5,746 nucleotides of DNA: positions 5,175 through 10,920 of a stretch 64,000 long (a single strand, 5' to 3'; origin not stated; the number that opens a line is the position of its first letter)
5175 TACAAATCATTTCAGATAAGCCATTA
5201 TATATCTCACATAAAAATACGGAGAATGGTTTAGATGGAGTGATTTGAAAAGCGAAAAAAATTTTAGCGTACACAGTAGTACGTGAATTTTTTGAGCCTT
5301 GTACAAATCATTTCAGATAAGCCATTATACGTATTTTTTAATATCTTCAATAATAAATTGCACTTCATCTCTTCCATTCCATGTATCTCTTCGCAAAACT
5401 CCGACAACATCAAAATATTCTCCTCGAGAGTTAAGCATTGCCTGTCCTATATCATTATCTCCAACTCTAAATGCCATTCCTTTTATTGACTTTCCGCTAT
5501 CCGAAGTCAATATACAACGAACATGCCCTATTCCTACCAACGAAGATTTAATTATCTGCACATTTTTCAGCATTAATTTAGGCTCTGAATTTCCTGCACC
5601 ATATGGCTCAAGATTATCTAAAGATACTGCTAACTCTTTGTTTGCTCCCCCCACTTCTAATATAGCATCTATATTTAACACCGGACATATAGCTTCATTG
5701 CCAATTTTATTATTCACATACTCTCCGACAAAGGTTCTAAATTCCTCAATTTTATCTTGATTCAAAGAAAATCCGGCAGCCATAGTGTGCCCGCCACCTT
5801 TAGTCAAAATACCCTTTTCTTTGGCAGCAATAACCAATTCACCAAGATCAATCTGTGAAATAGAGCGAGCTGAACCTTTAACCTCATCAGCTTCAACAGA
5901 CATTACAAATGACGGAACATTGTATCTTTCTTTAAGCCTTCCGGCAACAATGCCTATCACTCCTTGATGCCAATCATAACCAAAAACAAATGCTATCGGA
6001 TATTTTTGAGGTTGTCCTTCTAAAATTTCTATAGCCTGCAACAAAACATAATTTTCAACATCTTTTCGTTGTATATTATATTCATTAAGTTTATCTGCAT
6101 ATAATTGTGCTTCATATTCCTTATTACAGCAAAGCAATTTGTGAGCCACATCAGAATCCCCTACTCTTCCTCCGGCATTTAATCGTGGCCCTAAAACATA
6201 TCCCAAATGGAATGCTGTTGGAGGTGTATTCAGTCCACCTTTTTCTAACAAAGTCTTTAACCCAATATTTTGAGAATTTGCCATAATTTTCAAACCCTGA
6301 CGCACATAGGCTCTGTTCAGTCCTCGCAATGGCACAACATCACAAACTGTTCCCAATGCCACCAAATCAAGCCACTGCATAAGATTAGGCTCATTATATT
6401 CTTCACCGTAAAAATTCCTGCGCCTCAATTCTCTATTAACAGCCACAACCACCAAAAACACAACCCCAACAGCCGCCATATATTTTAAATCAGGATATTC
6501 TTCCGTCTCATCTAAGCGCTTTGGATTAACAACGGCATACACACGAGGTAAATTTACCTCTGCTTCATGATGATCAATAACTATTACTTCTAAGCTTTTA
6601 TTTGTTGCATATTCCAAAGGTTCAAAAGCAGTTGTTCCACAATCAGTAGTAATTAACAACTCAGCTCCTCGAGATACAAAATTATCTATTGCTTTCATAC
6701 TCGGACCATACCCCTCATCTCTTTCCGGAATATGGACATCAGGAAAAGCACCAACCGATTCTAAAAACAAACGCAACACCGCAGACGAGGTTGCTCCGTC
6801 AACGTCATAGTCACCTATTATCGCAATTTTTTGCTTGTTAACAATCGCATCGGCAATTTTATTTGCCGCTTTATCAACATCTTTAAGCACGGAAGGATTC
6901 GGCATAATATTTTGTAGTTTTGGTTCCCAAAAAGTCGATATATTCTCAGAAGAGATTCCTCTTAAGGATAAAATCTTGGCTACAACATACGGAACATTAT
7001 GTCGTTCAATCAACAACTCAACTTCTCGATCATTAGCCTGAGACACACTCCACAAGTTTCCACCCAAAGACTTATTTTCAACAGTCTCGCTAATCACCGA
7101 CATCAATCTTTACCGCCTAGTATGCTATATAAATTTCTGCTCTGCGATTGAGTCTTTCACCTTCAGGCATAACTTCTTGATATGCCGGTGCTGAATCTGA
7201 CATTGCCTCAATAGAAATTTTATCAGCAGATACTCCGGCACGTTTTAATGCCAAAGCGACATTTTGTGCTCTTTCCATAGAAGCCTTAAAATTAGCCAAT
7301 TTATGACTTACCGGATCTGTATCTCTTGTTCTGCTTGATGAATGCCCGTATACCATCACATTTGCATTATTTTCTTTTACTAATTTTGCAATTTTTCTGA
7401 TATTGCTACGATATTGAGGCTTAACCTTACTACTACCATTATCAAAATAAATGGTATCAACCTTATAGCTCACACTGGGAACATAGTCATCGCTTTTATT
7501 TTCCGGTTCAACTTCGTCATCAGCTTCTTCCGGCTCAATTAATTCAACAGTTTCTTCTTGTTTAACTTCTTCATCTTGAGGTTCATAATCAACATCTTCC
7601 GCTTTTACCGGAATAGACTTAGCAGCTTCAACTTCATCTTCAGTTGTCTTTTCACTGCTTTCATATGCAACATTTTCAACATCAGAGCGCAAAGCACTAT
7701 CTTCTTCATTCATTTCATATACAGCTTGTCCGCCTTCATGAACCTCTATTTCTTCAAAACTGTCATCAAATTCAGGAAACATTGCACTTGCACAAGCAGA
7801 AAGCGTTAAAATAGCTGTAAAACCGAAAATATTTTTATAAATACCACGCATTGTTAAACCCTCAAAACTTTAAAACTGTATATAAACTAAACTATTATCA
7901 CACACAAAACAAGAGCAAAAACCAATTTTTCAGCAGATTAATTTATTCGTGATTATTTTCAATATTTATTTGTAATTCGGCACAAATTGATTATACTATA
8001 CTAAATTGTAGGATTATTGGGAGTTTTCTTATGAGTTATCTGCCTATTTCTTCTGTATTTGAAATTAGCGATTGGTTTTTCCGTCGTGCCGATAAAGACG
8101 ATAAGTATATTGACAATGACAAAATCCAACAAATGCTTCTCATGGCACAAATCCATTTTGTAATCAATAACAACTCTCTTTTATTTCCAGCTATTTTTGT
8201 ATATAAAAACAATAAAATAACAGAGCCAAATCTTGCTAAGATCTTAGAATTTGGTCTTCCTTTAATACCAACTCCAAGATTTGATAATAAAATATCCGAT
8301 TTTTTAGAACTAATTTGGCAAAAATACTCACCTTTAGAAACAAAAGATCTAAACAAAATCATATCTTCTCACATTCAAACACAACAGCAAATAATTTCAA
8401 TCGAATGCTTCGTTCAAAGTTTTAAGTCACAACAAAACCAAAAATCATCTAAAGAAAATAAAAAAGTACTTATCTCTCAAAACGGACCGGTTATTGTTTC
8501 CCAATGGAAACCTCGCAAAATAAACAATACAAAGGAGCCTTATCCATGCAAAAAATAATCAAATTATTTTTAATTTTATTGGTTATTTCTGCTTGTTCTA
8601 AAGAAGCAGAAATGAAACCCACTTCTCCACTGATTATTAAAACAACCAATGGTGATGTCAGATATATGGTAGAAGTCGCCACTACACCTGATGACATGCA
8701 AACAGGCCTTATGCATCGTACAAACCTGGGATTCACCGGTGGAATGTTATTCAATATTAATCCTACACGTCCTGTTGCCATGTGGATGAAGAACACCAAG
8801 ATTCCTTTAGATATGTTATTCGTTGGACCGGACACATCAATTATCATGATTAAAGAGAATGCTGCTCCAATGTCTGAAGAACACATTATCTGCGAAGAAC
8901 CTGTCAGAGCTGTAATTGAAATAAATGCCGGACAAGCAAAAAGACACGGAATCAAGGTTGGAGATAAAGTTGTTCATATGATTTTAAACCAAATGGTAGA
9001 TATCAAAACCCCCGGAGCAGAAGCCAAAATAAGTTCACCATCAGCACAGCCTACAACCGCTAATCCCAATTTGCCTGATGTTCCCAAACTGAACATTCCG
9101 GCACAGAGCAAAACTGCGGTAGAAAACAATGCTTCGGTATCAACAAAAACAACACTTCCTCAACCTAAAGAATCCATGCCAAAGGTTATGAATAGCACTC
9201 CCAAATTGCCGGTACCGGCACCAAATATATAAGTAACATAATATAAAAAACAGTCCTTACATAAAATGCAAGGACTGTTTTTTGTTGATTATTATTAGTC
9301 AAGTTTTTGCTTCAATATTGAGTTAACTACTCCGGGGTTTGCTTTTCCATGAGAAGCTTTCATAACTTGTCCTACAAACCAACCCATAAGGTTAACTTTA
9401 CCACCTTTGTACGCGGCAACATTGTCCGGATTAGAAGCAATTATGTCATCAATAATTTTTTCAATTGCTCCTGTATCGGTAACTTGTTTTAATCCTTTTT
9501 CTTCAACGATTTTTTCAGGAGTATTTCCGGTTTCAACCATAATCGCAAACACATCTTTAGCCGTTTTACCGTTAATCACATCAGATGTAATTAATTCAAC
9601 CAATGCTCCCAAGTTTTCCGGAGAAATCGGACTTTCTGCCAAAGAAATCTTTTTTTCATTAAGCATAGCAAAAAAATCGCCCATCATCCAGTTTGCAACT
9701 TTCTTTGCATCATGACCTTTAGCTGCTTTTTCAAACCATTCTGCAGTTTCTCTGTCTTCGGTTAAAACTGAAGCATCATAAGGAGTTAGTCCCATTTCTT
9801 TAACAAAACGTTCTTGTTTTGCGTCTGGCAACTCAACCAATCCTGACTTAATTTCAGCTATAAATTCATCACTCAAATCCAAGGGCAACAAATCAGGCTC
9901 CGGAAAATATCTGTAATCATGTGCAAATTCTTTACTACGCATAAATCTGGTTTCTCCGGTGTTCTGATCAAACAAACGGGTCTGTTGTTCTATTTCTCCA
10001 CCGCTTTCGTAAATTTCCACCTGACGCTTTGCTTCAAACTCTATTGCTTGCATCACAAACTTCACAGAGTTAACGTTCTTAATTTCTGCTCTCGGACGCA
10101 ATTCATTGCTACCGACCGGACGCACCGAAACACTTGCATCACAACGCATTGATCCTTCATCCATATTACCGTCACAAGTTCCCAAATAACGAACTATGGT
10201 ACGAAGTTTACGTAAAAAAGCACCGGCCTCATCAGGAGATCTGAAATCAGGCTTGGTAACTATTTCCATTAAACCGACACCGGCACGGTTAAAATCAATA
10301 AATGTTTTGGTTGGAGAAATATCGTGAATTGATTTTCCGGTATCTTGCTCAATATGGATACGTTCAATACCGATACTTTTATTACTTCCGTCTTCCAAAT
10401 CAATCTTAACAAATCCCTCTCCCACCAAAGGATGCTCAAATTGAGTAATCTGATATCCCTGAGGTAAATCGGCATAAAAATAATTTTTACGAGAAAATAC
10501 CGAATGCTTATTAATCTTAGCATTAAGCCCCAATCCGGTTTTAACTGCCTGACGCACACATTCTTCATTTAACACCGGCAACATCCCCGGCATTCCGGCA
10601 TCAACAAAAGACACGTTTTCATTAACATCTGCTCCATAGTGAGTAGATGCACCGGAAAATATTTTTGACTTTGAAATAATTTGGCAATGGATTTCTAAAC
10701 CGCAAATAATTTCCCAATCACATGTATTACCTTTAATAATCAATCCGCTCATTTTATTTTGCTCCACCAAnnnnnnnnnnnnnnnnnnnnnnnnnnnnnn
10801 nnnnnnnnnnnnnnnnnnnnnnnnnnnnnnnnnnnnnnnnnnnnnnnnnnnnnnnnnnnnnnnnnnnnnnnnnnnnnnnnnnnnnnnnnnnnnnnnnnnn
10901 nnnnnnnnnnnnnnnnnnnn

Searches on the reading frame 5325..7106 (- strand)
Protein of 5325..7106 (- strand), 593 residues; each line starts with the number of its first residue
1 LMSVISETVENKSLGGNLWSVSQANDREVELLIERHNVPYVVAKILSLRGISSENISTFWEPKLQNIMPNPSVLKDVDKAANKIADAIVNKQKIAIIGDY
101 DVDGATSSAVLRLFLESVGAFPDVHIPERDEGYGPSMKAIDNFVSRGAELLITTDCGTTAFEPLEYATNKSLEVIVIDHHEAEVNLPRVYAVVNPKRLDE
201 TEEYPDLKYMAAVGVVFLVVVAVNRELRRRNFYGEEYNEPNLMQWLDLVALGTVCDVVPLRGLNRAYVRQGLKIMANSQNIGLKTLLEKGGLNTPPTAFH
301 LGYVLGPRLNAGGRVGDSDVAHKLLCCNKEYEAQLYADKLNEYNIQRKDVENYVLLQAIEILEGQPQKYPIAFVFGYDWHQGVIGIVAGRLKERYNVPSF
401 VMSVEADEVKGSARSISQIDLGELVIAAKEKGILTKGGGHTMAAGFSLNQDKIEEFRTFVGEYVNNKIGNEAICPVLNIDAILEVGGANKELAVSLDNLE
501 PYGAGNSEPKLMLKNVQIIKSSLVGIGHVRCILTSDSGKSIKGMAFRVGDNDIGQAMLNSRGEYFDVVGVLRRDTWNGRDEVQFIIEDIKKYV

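Call 57: search_protein_families(library=pfam, proteins=[window:5325-7106:-], max_evalue=0.00001)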
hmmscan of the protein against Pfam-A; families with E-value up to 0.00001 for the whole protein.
window:5325-7106:- (593 aa): 3 families
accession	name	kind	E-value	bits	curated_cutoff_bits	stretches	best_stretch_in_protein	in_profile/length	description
PF01368.27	DHH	-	8.2e-21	75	28.1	1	93-253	1-125/125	DHH family, N-terminal domain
PF17768.7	RecJ_OB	-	1.4e-20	73.8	27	1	479-588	1-107/107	RecJ OB domain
PF02272.25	DHHA1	-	7.1e-20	71.8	25.9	1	372-465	7-101/102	DHHA1 domain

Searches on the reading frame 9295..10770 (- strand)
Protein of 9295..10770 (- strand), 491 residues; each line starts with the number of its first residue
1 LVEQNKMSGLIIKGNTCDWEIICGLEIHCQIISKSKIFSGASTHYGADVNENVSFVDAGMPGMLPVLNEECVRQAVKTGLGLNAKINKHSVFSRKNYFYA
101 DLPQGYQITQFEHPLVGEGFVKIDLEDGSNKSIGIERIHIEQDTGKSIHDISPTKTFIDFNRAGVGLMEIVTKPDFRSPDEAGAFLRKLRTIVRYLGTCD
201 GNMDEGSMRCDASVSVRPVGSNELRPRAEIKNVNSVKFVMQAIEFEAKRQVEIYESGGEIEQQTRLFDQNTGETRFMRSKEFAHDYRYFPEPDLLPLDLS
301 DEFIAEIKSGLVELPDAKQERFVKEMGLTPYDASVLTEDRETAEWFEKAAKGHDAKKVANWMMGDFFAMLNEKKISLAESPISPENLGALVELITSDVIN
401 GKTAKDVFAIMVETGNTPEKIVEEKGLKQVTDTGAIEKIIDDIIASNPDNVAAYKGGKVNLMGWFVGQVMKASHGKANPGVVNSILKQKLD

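Call 57: search_protein_families(library=pfam, proteins=[window:9295-10770:-], max_evalue=0.00001)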
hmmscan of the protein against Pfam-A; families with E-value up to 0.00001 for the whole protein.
window:9295-10770:- (491 aa): 2 families
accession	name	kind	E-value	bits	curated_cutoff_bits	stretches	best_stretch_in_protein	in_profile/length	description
PF02934.20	GatB_N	-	3.6e-116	387.6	23.4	1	22-304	2-276/277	GatB/GatE catalytic domain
PF02637.23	GatB_Yqey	-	4e-54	182.9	27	1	345-490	2-148/148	GatB domain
